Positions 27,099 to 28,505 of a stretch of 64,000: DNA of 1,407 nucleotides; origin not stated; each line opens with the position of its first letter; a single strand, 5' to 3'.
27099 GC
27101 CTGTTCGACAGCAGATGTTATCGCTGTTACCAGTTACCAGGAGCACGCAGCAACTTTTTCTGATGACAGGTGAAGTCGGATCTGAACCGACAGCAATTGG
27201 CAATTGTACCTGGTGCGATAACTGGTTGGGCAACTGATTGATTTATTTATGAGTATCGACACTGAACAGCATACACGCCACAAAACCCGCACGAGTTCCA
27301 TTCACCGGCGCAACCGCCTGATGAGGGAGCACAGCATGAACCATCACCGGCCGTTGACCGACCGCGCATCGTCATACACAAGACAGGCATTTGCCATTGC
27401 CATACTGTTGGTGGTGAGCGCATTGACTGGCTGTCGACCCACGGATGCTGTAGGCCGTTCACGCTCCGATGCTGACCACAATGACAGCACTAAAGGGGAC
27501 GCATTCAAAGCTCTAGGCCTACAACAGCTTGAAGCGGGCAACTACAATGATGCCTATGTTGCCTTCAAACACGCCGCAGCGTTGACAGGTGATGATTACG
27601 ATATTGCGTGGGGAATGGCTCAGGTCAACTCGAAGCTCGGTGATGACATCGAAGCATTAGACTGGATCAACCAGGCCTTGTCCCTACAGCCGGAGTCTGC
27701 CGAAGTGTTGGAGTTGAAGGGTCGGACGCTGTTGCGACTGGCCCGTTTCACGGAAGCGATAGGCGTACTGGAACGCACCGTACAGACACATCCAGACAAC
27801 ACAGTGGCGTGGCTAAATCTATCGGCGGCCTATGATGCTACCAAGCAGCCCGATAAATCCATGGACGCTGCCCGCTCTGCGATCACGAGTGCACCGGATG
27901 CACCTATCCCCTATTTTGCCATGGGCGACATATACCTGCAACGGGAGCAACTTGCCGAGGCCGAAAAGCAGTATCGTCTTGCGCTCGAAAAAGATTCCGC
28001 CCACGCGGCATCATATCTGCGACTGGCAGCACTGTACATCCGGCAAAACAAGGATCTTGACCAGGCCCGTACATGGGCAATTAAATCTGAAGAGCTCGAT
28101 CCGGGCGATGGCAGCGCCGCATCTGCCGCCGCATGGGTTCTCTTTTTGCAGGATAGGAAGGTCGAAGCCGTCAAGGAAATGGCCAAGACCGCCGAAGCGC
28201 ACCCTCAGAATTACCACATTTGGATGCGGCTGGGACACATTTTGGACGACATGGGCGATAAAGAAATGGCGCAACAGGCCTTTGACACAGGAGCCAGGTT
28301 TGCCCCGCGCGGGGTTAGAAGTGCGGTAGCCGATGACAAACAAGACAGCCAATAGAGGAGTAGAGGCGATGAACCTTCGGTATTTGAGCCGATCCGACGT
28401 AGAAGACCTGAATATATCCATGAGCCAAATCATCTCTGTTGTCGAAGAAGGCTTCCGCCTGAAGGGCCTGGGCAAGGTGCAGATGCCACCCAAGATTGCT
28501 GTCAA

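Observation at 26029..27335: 1.3-kb gene-free, lower-GC region with palindromes between the HEAT operon and the TPR lipoprotein gene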

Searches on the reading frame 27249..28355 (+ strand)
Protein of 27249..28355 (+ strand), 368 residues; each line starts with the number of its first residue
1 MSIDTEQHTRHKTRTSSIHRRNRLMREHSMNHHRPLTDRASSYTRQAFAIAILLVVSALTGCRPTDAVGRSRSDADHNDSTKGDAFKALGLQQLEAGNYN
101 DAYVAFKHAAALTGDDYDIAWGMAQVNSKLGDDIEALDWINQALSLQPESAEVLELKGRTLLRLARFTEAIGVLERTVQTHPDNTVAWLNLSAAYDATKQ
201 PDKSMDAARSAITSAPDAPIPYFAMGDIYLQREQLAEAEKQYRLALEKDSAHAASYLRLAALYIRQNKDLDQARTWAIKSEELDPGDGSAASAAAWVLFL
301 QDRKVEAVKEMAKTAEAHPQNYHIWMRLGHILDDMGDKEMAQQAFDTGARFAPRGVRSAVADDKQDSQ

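Call 11: search_protein_families(library=pfam, proteins=[window:27249-28355:+], max_evalue=0.01)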
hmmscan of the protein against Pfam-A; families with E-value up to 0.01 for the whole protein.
window:27249-28355:+ (368 aa): 21 families
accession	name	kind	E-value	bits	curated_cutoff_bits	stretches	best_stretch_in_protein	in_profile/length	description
PF07719.23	TPR_2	-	6.7e-25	85.5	27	1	222-250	4-32/34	Tetratricopeptide repeat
PF14559.12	TPR_19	-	1.2e-23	83.6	25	4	94-158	2-66/68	Tetratricopeptide repeat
PF13181.12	TPR_8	-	1.1e-21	75.5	25.7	1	323-348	2-27/34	Tetratricopeptide repeat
PF13431.12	TPR_17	-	1.6e-20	72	24.4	0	242-274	2-33/34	Tetratricopeptide repeat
PF13428.12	TPR_14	-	3.2e-19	67.9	23.5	1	158-192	8-42/44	Tetratricopeptide repeat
PF00515.34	TPR_1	-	1.2e-17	63.4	27.8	0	222-249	4-31/34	Tetratricopeptide repeat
PF13432.12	TPR_16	-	1.3e-15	57.9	32.7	2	157-219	3-65/65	Tetratricopeptide repeat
PF23914.1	TPR_CcmH_CycH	-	3.8e-13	50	42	2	88-174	55-144/158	Cytochrome c-type biogenesis protein H TPR domain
PF13424.12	TPR_12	-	9.2e-11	42.2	30.1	1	120-178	6-72/77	Tetratricopeptide repeat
PF09295.16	ChAPs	-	3.1e-09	36.8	20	1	123-202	206-285/395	ChAPs (Chs5p-Arf1p-binding proteins)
PF12895.13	ANAPC3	-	5.4e-09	36.6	27.2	1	97-177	3-82/82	Anaphase-promoting complex, cyclosome, subunit 3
PF13414.12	TPR_11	-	1.1e-08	35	26.8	1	226-266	1-41/42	TPR repeat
PF13174.12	TPR_6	-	7.5e-06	26.7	26.3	0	156-183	5-32/33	Tetratricopeptide repeat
PF13176.12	TPR_7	-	1.3e-05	25.3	27.9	0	154-181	2-29/36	Tetratricopeptide repeat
PF25062.1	ARM_TT21_N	-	4e-05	23.9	40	0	232-336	79-182/222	Tetratricopeptide repeat protein 21 N-terminal ARM repeat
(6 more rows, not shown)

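Call 12: find_related_loci(query=window:27249-28355:+, collection=genome_contigs, flank=6000)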
Query window:27249-28355:+ (368 aa) in genome_contigs; peptide patterns used: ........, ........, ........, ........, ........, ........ (x = any residue, [..] = any of these).
37 stretches matched a pattern; 1 encode a relative of the query (tblastn E <= 1e-3); 1 distinct loci.
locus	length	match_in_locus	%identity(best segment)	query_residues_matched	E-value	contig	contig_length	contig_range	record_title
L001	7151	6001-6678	22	167-364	3e-10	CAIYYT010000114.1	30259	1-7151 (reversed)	uncultured bacterium isolate AlinenSedimentsCore2_bin-0496 genome assembly, contig: bin-0496:114/266, whole genome shotg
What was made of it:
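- Tried and rejected: The genome_contigs scan gave only a distant TPR protein (call 12).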

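Call 13: find_homologous_proteins(query=window:27249-28355:+, max_evalue=1e-10)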
Query window:27249-28355:+ (368 aa): 15 proteins with E <= 1e-10 among 8000 candidates.
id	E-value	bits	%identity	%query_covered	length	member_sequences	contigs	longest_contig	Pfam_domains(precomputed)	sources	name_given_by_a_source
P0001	2.9e-207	706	95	92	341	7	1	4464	PF13431.13,PF23914.2,PF25062.2,PF13414.13,PF13176.13,PF13428.13,PF14559.13,PF00515.35,PF12895.14,PF13424.13,PF21033.5,PF13432.13,PF09295.17,PF13181.13,PF01239.29,PF07719.24,PF13174.13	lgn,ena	-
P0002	1.6e-158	546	74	92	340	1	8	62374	PF13431.13,PF23914.2,PF13414.13,PF13176.13,PF13428.13,PF14559.13,PF00515.35,PF12895.14,PF13424.13,PF21033.5,PF13432.13,PF09295.17,PF13181.13,PF01239.29,PF07719.24,PF13174.13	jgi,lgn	jgi:Flp pilus assembly protein TadD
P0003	3.4e-125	436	64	83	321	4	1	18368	PF13431.13,PF23914.2,PF13414.13,PF13176.13,PF13428.13,PF14559.13,PF00515.35,PF12895.14,PF13424.13,PF21033.5,PF13432.13,PF09295.17,PF13181.13,PF07719.24,PF13174.13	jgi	jgi:tetratricopeptide (TPR) repeat protein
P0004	2.5e-105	371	57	85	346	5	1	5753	PF13431.13,PF23914.2,PF13414.13,PF13176.13,PF13428.13,PF14559.13,PF00515.35,PF12895.14,PF13424.13,PF13432.13,PF09295.17,PF13181.13,PF07719.24,PF13174.13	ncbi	-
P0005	3.9e-103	364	56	85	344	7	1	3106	PF13431.13,PF23914.2,PF13414.13,PF13176.13,PF13428.13,PF14559.13,PF00515.35,PF12895.14,PF13424.13,PF21033.5,PF13432.13,PF09295.17,PF13181.13,PF07719.24,PF13174.13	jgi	-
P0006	2.4e-100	354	61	73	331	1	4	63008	PF13431.13,PF23914.2,PF13414.13,PF13428.13,PF14559.13,PF13371.13,PF00515.35,PF12895.14,PF13424.13,PF21033.5,PF13432.13,PF09295.17,PF13181.13,PF07719.24,PF13174.13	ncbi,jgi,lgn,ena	-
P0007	2.8e-97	344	50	86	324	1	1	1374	PF25063.1,PF13431.13,PF23914.2,PF25062.2,PF13414.13,PF13176.13,PF13428.13,PF14559.13,PF13371.13,PF00515.35,PF12895.14,PF13424.13,PF21033.5,PF13432.13,PF13181.13,PF07719.24,PF13174.13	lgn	-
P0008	1.0e-96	343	49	86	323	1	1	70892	PF25063.1,PF13431.13,PF23914.2,PF25062.2,PF13414.13,PF13176.13,PF13428.13,PF14559.13,PF24575.2,PF13371.13,PF00515.35,PF12895.14,PF13424.13,PF21033.5,PF13432.13,PF13429.13,PF13181.13,PF07719.24,PF13174.13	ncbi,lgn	-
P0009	1.1e-92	329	57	73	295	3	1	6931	PF03704.24,PF13431.13,PF23914.2,PF13414.13,PF13428.13,PF14559.13,PF13371.13,PF00515.35,PF12895.14,PF13424.13,PF13432.13,PF13181.13,PF01239.29,PF07719.24,PF13174.13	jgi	-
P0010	2.6e-89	318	48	89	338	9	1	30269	PF25063.1,PF03704.24,PF13431.13,PF23914.2,PF20225.5,PF13414.13,PF13176.13,PF13428.13,PF14559.13,PF24575.2,PF13371.13,PF00515.35,PF22860.3,PF12895.14,PF13424.13,PF21033.5,PF13432.13,PF09295.17,PF13181.13,PF07719.24,PF13174.13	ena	-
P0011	5.5e-22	97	23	61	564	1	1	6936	PF09976.16,PF25060.1,PF13414.13,PF21545.4,PF13374.13,PF24575.2,PF25068.3,PF00515.35,PF13424.13,PF13429.13,PF14561.13,PF07719.24,PF13174.13,PF20308.5,PF25063.1,PF13431.13,PF23914.2,PF25062.2,PF25058.2,PF13176.13,PF13428.13,PF04733.21,PF25064.2,PF14559.13,PF13371.13,PF22860.3,PF12895.14,PF21033.5,PF13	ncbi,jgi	jgi:tetratricopeptide (TPR) repeat protein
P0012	1.8e-12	66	28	38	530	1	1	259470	PF13431.13,PF23914.2,PF13414.13,PF13176.13,PF13428.13,PF14559.13,PF24575.2,PF00515.35,PF12895.14,PF13424.13,PF21033.5,PF13432.13,PF13181.13,PF07719.24,PF13174.13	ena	-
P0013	2.1e-12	65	24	60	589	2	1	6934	PF13431.13,PF23914.2,PF25060.1,PF25062.2,PF13414.13,PF13176.13,PF12569.15,PF13428.13,PF25064.2,PF14559.13,PF13371.13,PF00515.35,PF12895.14,PF13424.13,PF21033.5,PF13432.13,PF13429.13,PF13181.13,PF14561.13,PF07719.24,PF13174.13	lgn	-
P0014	4.7e-11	61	27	39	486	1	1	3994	PF03704.24,PF09976.16,PF13414.13,PF13374.13,PF07721.21,PF00515.35,PF13424.13,PF14561.13,PF07719.24,PF13174.13,PF25063.1,PF13431.13,PF23914.2,PF20225.5,PF23300.4,PF13176.13,PF13428.13,PF25064.2,PF14559.13,PF13371.13,PF12895.14,PF21033.5,PF13432.13,PF13181.13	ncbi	-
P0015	6.2e-11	61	25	55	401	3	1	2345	PF25063.1,PF03704.24,PF13431.13,PF23914.2,PF25062.2,PF13414.13,PF13176.13,PF12569.15,PF13428.13,PF25064.2,PF13374.13,PF14559.13,PF24575.2,PF00515.35,PF12895.14,PF13424.13,PF21033.5,PF13432.13,PF13429.13,PF13181.13,PF07719.24,PF13174.13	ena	-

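Call 14: find_encoding_contigs(protein=P0001, flank=6000, max_places=6)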
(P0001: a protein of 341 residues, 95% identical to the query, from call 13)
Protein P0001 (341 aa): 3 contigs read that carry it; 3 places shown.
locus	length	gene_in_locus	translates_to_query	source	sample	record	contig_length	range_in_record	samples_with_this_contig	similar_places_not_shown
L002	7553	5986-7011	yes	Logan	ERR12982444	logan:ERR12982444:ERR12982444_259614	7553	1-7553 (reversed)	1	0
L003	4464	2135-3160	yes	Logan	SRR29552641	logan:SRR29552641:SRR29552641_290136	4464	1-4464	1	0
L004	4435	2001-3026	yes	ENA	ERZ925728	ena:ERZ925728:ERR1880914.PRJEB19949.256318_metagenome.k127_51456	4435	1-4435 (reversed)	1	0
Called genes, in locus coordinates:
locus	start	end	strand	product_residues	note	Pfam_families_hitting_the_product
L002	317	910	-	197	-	PF03130:HEAT_PBS (faint), PF13646:HEAT_2 (faint)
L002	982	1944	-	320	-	PF13646:HEAT_2, PF03130:HEAT_PBS (faint), PF13513:HEAT_EZ (faint), PF02985:HEAT (faint), PF13646:HEAT_2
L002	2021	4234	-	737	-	PF03130:HEAT_PBS (faint), PF13513:HEAT_EZ (faint), PF00514:Arm (faint), PF02985:HEAT (faint), PF13646:HEAT_2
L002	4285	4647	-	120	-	-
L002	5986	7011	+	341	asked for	PF25062:ARM_TT21_N (faint), PF13424:TPR_12 (faint), PF13431:TPR_17 (faint), PF21033:RMD1-3 (faint), PF12895:ANAPC3 (weak), PF14559:TPR_19 (weak), PF13432:TPR_16 (weak), PF14559:TPR_19 (weak), +10 more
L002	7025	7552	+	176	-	?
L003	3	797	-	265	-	?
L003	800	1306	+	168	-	-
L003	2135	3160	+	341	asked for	PF25062:ARM_TT21_N (faint), PF13424:TPR_12 (faint), PF13431:TPR_17 (faint), PF21033:RMD1-3 (faint), PF12895:ANAPC3 (weak), PF14559:TPR_19 (weak), PF13432:TPR_16 (weak), PF14559:TPR_19 (weak), +10 more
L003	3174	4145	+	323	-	PF02423:OCD_Mu_crystall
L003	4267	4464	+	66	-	?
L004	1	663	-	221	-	?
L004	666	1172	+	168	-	-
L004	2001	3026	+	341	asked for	PF25062:ARM_TT21_N (faint), PF13424:TPR_12 (faint), PF13431:TPR_17 (faint), PF21033:RMD1-3 (faint), PF12895:ANAPC3 (weak), PF14559:TPR_19 (weak), PF13432:TPR_16 (weak), PF14559:TPR_19 (weak), +10 more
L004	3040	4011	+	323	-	PF02423:OCD_Mu_crystall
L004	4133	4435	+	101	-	?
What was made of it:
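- A gene caller annotated a 168-aa ORF in the gap of relatives L003 and L004 (call 14).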

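Call 15: find_encoding_contigs(protein=P0002, flank=6000, max_places=8)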
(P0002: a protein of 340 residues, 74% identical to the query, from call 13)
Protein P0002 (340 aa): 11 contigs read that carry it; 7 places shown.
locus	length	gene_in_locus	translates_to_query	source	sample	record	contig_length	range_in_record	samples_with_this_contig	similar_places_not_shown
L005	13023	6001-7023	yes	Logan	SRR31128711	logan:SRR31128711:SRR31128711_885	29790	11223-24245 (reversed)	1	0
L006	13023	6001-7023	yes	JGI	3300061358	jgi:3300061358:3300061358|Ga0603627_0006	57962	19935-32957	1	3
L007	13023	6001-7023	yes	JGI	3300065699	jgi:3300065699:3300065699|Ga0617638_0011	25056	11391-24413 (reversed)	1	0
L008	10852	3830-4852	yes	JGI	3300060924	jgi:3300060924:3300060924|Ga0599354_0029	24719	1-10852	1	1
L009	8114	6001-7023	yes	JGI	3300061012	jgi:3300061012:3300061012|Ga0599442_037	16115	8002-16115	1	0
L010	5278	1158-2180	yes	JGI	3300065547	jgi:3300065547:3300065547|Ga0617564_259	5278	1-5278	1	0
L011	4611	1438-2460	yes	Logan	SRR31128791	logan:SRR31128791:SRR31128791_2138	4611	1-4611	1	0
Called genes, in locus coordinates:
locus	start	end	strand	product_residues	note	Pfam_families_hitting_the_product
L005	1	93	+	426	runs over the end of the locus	-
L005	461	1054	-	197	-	PF13646:HEAT_2 (faint), PF03130:HEAT_PBS (faint)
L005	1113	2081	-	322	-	PF13646:HEAT_2, PF03130:HEAT_PBS (faint), PF13513:HEAT_EZ (faint), PF02985:HEAT (faint), PF13646:HEAT_2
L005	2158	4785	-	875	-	PF03130:HEAT_PBS (faint), PF02985:HEAT (faint), PF13513:HEAT_EZ (faint), PF01347:TPR_Vitellogenin (faint), PF13646:HEAT_2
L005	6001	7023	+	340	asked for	PF13431:TPR_17 (faint), PF12895:ANAPC3 (faint), PF09295:ChAPs (faint), PF13424:TPR_12 (faint), PF21033:RMD1-3 (faint), PF14559:TPR_19 (weak), PF13432:TPR_16, PF14559:TPR_19, +9 more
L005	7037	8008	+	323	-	PF02423:OCD_Mu_crystall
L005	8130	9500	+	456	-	PF01590:GAF, PF13185:GAF_2, PF13492:GAF_3, PF02518:HATPase_c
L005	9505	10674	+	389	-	PF00465:Fe-ADH, PF13685:Fe-ADH_2, PF25137:ADH_Fe_C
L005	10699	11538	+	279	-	PF03331:LpxC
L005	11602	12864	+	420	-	PF01041:DegT_DnrJ_EryC1, PF01212:Beta_elim_lyase (weak)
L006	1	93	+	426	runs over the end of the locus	-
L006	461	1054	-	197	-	PF13646:HEAT_2 (faint), PF03130:HEAT_PBS (faint)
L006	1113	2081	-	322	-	PF13646:HEAT_2, PF03130:HEAT_PBS (faint), PF13513:HEAT_EZ (faint), PF02985:HEAT (faint), PF13646:HEAT_2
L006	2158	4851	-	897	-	PF03130:HEAT_PBS (faint), PF13513:HEAT_EZ (faint), PF02985:HEAT (faint), PF01347:TPR_Vitellogenin (faint), PF13646:HEAT_2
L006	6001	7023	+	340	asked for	PF13431:TPR_17 (faint), PF12895:ANAPC3 (faint), PF09295:ChAPs (faint), PF13424:TPR_12 (faint), PF21033:RMD1-3 (faint), PF14559:TPR_19 (weak), PF13432:TPR_16, PF14559:TPR_19, +9 more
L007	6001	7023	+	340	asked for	PF13431:TPR_17 (faint), PF12895:ANAPC3 (faint), PF09295:ChAPs (faint), PF13424:TPR_12 (faint), PF21033:RMD1-3 (faint), PF14559:TPR_19 (weak), PF13432:TPR_16, PF14559:TPR_19, +9 more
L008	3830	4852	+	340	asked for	PF13431:TPR_17 (faint), PF12895:ANAPC3 (faint), PF09295:ChAPs (faint), PF13424:TPR_12 (faint), PF21033:RMD1-3 (faint), PF14559:TPR_19 (weak), PF13432:TPR_16, PF14559:TPR_19, +9 more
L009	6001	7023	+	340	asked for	PF13431:TPR_17 (faint), PF12895:ANAPC3 (faint), PF09295:ChAPs (faint), PF13424:TPR_12 (faint), PF21033:RMD1-3 (faint), PF14559:TPR_19 (weak), PF13432:TPR_16, PF14559:TPR_19, +9 more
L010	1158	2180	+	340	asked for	PF13431:TPR_17 (faint), PF12895:ANAPC3 (faint), PF09295:ChAPs (faint), PF13424:TPR_12 (faint), PF21033:RMD1-3 (faint), PF14559:TPR_19 (weak), PF13432:TPR_16, PF14559:TPR_19, +9 more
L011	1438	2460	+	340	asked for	PF13431:TPR_17 (faint), PF12895:ANAPC3 (faint), PF09295:ChAPs (faint), PF13424:TPR_12 (faint), PF21033:RMD1-3 (faint), PF14559:TPR_19 (weak), PF13432:TPR_16, PF14559:TPR_19, +9 more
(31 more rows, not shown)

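Call 16: find_encoding_contigs(protein=P0003, flank=6000, max_places=4)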
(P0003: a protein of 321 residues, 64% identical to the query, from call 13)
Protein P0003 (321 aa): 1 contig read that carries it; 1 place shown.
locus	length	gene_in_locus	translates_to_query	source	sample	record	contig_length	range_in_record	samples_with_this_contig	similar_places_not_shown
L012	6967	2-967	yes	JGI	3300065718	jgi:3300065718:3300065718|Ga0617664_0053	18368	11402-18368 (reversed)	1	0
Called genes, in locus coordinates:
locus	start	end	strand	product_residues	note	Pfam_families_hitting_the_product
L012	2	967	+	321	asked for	PF09295:ChAPs (faint), PF12895:ANAPC3 (faint), PF23914:TPR_CcmH_CycH (faint), PF00515:TPR_1 (faint), PF07719:TPR_2 (faint), PF13174:TPR_6 (faint), PF13432:TPR_16 (weak), PF14559:TPR_19 (weak), +7 more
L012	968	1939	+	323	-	PF02423:OCD_Mu_crystall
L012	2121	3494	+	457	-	PF01590:GAF, PF13185:GAF_2, PF13492:GAF_3, PF02518:HATPase_c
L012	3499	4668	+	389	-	PF00465:Fe-ADH, PF13685:Fe-ADH_2, PF25137:ADH_Fe_C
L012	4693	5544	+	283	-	PF03331:LpxC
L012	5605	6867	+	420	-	PF01041:DegT_DnrJ_EryC1, PF01212:Beta_elim_lyase (weak)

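Call 17: find_encoding_contigs(protein=P0006, flank=6000, max_places=4)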
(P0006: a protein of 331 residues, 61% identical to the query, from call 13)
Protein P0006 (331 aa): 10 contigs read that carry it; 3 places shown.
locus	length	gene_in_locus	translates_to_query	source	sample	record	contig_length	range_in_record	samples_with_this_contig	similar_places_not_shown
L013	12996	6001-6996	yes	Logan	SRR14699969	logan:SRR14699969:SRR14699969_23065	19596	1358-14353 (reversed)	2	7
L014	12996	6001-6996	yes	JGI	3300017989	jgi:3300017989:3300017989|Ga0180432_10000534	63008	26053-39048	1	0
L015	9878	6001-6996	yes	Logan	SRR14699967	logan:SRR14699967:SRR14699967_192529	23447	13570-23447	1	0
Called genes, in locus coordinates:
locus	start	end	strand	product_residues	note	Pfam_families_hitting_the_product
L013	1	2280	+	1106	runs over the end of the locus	PF00580:UvrD-helicase, PF21445:ADDB_N, PF12705:PDDEXK_1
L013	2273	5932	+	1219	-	PF00580:UvrD-helicase, PF13245:AAA_19, PF13361:UvrD_C, PF13538:UvrD_C_2 (faint), PF12705:PDDEXK_1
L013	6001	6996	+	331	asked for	PF13424:TPR_12 (faint), PF12895:ANAPC3 (faint), PF00515:TPR_1 (faint), PF07719:TPR_2 (faint), PF13174:TPR_6 (faint), PF14559:TPR_19 (weak), PF13371:TPR_9 (weak), PF13432:TPR_16, +7 more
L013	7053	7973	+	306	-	PF02423:OCD_Mu_crystall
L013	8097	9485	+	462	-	PF01590:GAF, PF13185:GAF_2, PF13492:GAF_3, PF02518:HATPase_c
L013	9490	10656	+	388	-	PF00465:Fe-ADH, PF13685:Fe-ADH_2, PF25137:ADH_Fe_C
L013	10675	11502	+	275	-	PF03331:LpxC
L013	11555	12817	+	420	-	PF01041:DegT_DnrJ_EryC1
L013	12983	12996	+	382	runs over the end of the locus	PF01408:GFO_IDH_MocA, PF03447:NAD_binding_3 (weak), PF22685:Gal80p_C-like, PF22725:GFO_IDH_MocA_C3, PF02894:GFO_IDH_MocA_C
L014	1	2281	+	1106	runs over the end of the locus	PF00580:UvrD-helicase, PF21445:ADDB_N, PF12705:PDDEXK_1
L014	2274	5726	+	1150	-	PF00580:UvrD-helicase, PF13245:AAA_19, PF13361:UvrD_C, PF13538:UvrD_C_2 (faint)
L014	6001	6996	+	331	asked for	PF13424:TPR_12 (faint), PF12895:ANAPC3 (faint), PF00515:TPR_1 (faint), PF07719:TPR_2 (faint), PF13174:TPR_6 (faint), PF14559:TPR_19 (weak), PF13371:TPR_9 (weak), PF13432:TPR_16, +7 more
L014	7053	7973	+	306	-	PF02423:OCD_Mu_crystall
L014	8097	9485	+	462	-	PF01590:GAF, PF13185:GAF_2, PF13492:GAF_3, PF02518:HATPase_c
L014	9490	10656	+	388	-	PF00465:Fe-ADH, PF13685:Fe-ADH_2, PF25137:ADH_Fe_C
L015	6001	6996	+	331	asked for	PF13424:TPR_12 (faint), PF12895:ANAPC3 (faint), PF00515:TPR_1 (faint), PF07719:TPR_2 (faint), PF13174:TPR_6 (faint), PF14559:TPR_19 (weak), PF13371:TPR_9 (weak), PF13432:TPR_16, +7 more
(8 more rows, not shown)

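Call 18: find_encoding_contigs(protein=P0008, flank=6000, max_places=3)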
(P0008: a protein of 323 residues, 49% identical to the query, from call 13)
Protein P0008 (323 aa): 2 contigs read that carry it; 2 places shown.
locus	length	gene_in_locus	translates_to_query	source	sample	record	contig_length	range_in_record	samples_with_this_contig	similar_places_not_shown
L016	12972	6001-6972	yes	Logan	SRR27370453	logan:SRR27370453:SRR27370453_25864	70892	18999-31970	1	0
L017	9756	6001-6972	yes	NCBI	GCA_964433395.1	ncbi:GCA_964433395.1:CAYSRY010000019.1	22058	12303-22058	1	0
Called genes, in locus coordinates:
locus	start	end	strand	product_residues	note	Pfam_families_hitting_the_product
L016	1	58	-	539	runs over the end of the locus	-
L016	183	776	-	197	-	PF13646:HEAT_2 (faint), PF03130:HEAT_PBS (faint)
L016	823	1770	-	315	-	PF02985:HEAT (faint), PF13513:HEAT_EZ (faint), PF25786:HEAT_GCN1_C (faint), PF12717:Cnd1 (faint), PF13646:HEAT_2 (weak), PF03130:HEAT_PBS (faint), PF13646:HEAT_2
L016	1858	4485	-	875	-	PF03130:HEAT_PBS (faint), PF00514:Arm (faint), PF13513:HEAT_EZ (faint), PF02985:HEAT (faint), PF13646:HEAT_2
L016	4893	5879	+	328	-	-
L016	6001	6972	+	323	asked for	PF24575:TPR_Slam (faint), PF12895:ANAPC3 (faint), PF13174:TPR_6 (faint), PF14559:TPR_19 (weak), PF13432:TPR_16 (weak), PF14559:TPR_19 (weak), PF13432:TPR_16 (weak), PF14559:TPR_19 (weak), +14 more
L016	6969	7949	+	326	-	PF02423:OCD_Mu_crystall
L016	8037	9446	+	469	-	PF01590:GAF, PF13185:GAF_2, PF13492:GAF_3, PF02518:HATPase_c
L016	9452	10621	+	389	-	PF00465:Fe-ADH, PF13685:Fe-ADH_2 (weak), PF25137:ADH_Fe_C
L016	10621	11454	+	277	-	PF03331:LpxC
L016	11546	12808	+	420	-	PF01041:DegT_DnrJ_EryC1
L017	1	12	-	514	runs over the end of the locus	-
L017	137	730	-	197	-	PF13646:HEAT_2 (faint), PF03130:HEAT_PBS (faint)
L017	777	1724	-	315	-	PF02985:HEAT (faint), PF13513:HEAT_EZ (faint), PF25786:HEAT_GCN1_C (faint), PF12717:Cnd1 (faint), PF13646:HEAT_2 (weak), PF03130:HEAT_PBS (faint), PF13646:HEAT_2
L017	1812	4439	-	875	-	PF03130:HEAT_PBS (faint), PF00514:Arm (faint), PF13513:HEAT_EZ (faint), PF02985:HEAT (faint), PF13646:HEAT_2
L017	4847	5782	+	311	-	-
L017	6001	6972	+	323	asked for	PF24575:TPR_Slam (faint), PF12895:ANAPC3 (faint), PF13174:TPR_6 (faint), PF14559:TPR_19 (weak), PF13432:TPR_16 (weak), PF14559:TPR_19 (weak), PF13432:TPR_16 (weak), PF14559:TPR_19 (weak), +14 more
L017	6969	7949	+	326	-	PF02423:OCD_Mu_crystall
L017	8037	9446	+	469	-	PF01590:GAF, PF13185:GAF_2, PF13492:GAF_3, PF02518:HATPase_c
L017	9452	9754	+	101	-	?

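Call 19: find_encoding_contigs(protein=P0010, flank=6000, max_places=3)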
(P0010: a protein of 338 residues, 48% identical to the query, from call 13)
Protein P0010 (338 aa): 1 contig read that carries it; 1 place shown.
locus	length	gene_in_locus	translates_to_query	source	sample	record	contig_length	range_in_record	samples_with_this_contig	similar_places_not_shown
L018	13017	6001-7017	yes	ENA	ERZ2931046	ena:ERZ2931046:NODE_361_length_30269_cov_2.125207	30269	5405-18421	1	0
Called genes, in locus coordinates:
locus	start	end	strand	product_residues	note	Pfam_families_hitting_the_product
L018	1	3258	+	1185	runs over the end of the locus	PF00580:UvrD-helicase, PF13245:AAA_19, PF13361:UvrD_C, PF13538:UvrD_C_2 (weak), PF12705:PDDEXK_1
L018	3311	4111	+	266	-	PF01261:AP_endonuc_2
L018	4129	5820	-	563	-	-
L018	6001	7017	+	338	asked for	PF09295:ChAPs (faint), PF22860:DUF7017 (faint), PF14559:TPR_19 (weak), PF13432:TPR_16, PF14559:TPR_19, PF13424:TPR_12 (weak), PF13432:TPR_16, PF14559:TPR_19 (weak), +16 more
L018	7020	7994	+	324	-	PF02423:OCD_Mu_crystall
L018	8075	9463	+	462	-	PF01590:GAF, PF13185:GAF_2, PF13492:GAF_3, PF02518:HATPase_c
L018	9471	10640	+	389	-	PF00465:Fe-ADH, PF13685:Fe-ADH_2 (weak), PF25137:ADH_Fe_C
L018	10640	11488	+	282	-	PF03331:LpxC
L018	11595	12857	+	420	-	PF01041:DegT_DnrJ_EryC1, PF01212:Beta_elim_lyase (weak)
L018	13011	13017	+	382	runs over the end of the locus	PF01408:GFO_IDH_MocA, PF22685:Gal80p_C-like, PF22725:GFO_IDH_MocA_C3, PF02894:GFO_IDH_MocA_C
